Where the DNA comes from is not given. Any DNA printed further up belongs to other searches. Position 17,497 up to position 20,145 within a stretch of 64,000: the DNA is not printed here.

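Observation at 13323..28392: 15 kb nine-gene envelope operon mixing ABC-importer parts with efflux-type adaptors, and no ATPase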

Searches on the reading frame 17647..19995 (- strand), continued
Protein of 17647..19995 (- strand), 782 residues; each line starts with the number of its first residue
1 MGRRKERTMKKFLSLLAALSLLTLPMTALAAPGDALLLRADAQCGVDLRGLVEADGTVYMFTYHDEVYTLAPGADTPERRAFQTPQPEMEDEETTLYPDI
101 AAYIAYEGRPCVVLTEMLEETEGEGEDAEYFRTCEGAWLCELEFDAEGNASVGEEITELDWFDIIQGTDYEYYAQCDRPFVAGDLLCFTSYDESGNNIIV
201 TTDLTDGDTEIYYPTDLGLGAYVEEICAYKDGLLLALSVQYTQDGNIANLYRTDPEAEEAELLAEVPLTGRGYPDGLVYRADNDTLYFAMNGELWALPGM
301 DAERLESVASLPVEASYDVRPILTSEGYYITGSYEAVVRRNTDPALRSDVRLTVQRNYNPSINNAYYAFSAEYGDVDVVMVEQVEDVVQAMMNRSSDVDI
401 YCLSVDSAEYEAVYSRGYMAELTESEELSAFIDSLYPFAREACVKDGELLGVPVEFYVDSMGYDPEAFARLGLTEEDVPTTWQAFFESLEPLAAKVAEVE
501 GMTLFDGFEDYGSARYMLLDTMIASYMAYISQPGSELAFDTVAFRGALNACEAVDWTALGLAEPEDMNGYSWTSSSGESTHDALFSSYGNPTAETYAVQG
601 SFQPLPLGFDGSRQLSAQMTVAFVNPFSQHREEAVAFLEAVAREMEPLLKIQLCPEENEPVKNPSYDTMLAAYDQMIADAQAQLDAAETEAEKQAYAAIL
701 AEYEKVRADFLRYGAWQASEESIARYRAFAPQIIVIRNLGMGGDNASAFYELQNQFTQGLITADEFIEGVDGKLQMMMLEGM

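Call 42: search_protein_families(library=pfam, proteins=[L012:5205-6128:+, L012:6192-7121:+, L012:7259-8701:+, L012:17895-18941:+, L012:19047-19805:+, L012:19802-20692:+, L009:5453-6391:+, L009:4304-5359:+, L010:6033-6770:+, L010:16763-19072:+], max_evalue=0.001)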
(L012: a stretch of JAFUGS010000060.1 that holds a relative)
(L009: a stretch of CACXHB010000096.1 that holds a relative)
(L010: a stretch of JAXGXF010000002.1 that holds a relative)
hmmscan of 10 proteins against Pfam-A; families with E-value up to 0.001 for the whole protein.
L012:5205-6128:+ (307 aa): 4 families
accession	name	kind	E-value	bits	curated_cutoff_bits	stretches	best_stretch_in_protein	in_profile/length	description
PF00106.31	adh_short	-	4.1e-41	141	26.6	1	40-221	1-190/195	short chain dehydrogenase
PF13561.12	adh_short_C2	-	4.2e-29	102.2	27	1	46-224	1-187/236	Enoyl-(Acyl carrier protein) reductase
PF08659.16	KR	-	8.9e-12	45.7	22.6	1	41-194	2-163/180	KR domain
PF01370.27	Epimerase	-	0.0001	22.3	20.9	1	43-195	2-157/240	NAD dependent epimerase/dehydratase family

L012:6192-7121:+ (309 aa): 1 family
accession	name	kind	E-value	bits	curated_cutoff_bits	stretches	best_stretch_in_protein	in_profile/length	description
PF09992.14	NAGPA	-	7.8e-21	75.5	25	1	128-297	11-161/169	Phosphodiester glycosidase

L012:7259-8701:+ (480 aa): 1 family
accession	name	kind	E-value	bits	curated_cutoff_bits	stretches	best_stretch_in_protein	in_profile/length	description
PF13306.12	LRR_5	-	3.1e-15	56.6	27.7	1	142-223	15-93/127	BspA type Leucine rich repeat region (6 copies)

L012:17895-18941:+ (348 aa): 2 families
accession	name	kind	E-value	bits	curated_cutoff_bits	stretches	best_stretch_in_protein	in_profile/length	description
PF12974.12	Phosphonate-bd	-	7.6e-25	88.1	27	1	32-337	1-242/242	ABC transporter, phosphonate, periplasmic substrate-binding protein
PF06646.16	CypI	-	0.00015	21.5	27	1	123-206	119-202/332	Extracytoplasmic thiamine-binding lipoprotein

L012:19047-19805:+ (252 aa): 4 families
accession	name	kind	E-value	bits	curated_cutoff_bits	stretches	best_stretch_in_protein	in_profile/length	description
PF00005.33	ABC_tran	-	3.1e-35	122.2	25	1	18-174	1-137/137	ABC transporter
PF02463.25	SMC_N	-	4.7e-05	23.4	40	0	11-219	6-211/220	RecF/RecN/SMC N terminal domain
PF13191.12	AAA_16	-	0.00061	20.8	32.6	0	27-61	23-57/167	AAA ATPase domain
PF03193.22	RsgA_GTPase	-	0.0007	19.9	30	0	16-52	95-130/174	RsgA GTPase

L012:19802-20692:+ (296 aa): 1 family
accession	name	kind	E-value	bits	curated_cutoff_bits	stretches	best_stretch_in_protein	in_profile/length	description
PF00528.27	BPD_transp_1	-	1.7e-19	70.7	26.4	1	124-284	2-171/184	Binding-protein-dependent transport system inner membrane component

L009:5453-6391:+ (312 aa): 3 families
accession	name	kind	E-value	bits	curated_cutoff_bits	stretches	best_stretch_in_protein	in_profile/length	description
PF09787.14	Golgin_A5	-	1.5e-06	28.4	31.7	1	80-261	38-210/305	Golgin subfamily A member 5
PF15294.11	Leu_zip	-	0.00072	19.6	28.2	1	43-200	87-243/275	Leucine zipper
PF19220.6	Rod_CreS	-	0.00076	19.1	100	0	109-230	30-152/359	Crescentin, rod domain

L009:4304-5359:+ (351 aa): 7 families
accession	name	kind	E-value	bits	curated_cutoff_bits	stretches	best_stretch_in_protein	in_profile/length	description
PF03054.22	tRNA_Me_trans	-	1.4e-78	263.7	20.6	1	1-196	1-201/202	tRNA methyl transferase HUP domain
PF20258.4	tRNA_Me_trans_C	-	1e-24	87.1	20.6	1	280-350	6-77/77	Aminomethyltransferase beta-barrel domain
PF20259.3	tRNA_Me_trans_M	-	6.1e-23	80.6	27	1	202-267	2-66/66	tRNA methyl transferase PRC-barrel domain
PF02540.23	NAD_synthase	-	5.2e-08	32.8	21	1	2-85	20-96/242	NAD synthase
PF02568.20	ThiI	-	7.7e-06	26.1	20.5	1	2-122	5-116/197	Thiamine biosynthesis protein (ThiI)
PF01171.26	ATP_bind_3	-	0.00012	22.3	27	1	3-181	2-161/182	PP-loop family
PF06508.19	QueC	-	0.00089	19.2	22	0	3-44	2-42/210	Queuosine biosynthesis protein QueC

L010:6033-6770:+ (245 aa): 0 families

L010:16763-19072:+ (770 aa): 0 families
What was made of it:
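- Tried and rejected: The only ABC ATPase near any related operon (L012:19047-19805) belongs to a separate phosphonate-type transporter (call 42).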

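Call 86: search_protein_families(library=pfam, alignment_id=A6, max_evalue=0.1)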
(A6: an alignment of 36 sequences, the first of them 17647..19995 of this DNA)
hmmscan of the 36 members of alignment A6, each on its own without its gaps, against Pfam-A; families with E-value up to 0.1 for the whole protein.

A. member 1, window:17647-19995:- (782 aa): 1 family
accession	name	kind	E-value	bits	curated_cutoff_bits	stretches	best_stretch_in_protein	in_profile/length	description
PF13416.11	SBP_bac_8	-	7e-06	26.5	27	1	368-530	5-148/279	Bacterial extracellular solute-binding protein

B. families by the number of members that match (of 36 scanned): 18 families
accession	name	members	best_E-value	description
PF13416.11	SBP_bac_8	17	8e-13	Bacterial extracellular solute-binding protein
PF01547.30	SBP_bac_1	8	2.7e-13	Bacterial extracellular solute-binding protein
PF12910.14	PHD_like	6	0.012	Antitoxin of toxin-antitoxin, RelE / RelB, TA system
PF03478.24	Beta-prop_KIB1-4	3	0.0015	KIB1-4 beta-propeller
PF06810.17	Phage_scaffold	2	0.007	Phage capsid assembly scaffolding protein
PF18495.6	VbhA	2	0.023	Antitoxin VbhA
PF20708.2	DUF6822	2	0.035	Family of unknown function (DUF6822)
PF06050.19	HGD-D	1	0.00096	2-hydroxyglutaryl-CoA dehydratase, D-component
PF24268.1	NttC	1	0.0073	T2SS substrate NttC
PF05008.21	V-SNARE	1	0.011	Vesicle transport v-SNARE protein N-terminus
PF07368.16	DUF1487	1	0.02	Protein of unknown function (DUF1487)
PF14339.12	DUF4394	1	0.023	Domain of unknown function (DUF4394)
PF16372.10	DUF4984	1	0.043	Domain of unknown function (DUF4984)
PF24627.1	PUMA_CC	1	0.053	PUMA coiled-coil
PF17085.10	UCMA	1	0.06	Unique cartilage matrix associated protein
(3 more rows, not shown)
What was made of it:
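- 17647..19971 (-): g5: receptor paralog 1 (774 aa from MKKF...). Residues 35-341 are all-beta (propeller-like), ~345-660 form a MalE-like CUT1 binding-protein fold, and 661-782 form a helical tail ending in a family-wide ...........(M/N) motif. SBP_bac_8 or SBP_bac_1 matched in 17 and 8 of 36 family members (call 86).
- On CUT1-type (type I) binding-protein-dependent ABC importer: 17 and 8 of 36 members match SBP_bac_8 and SBP_bac_1 (call 86).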

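Call 94: search_protein_families(library=padloc, proteins=[window:17647-19971:-], max_evalue=0.001)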
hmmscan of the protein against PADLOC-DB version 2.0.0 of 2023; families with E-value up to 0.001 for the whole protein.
window:17647-19971:- (774 aa): 0 families
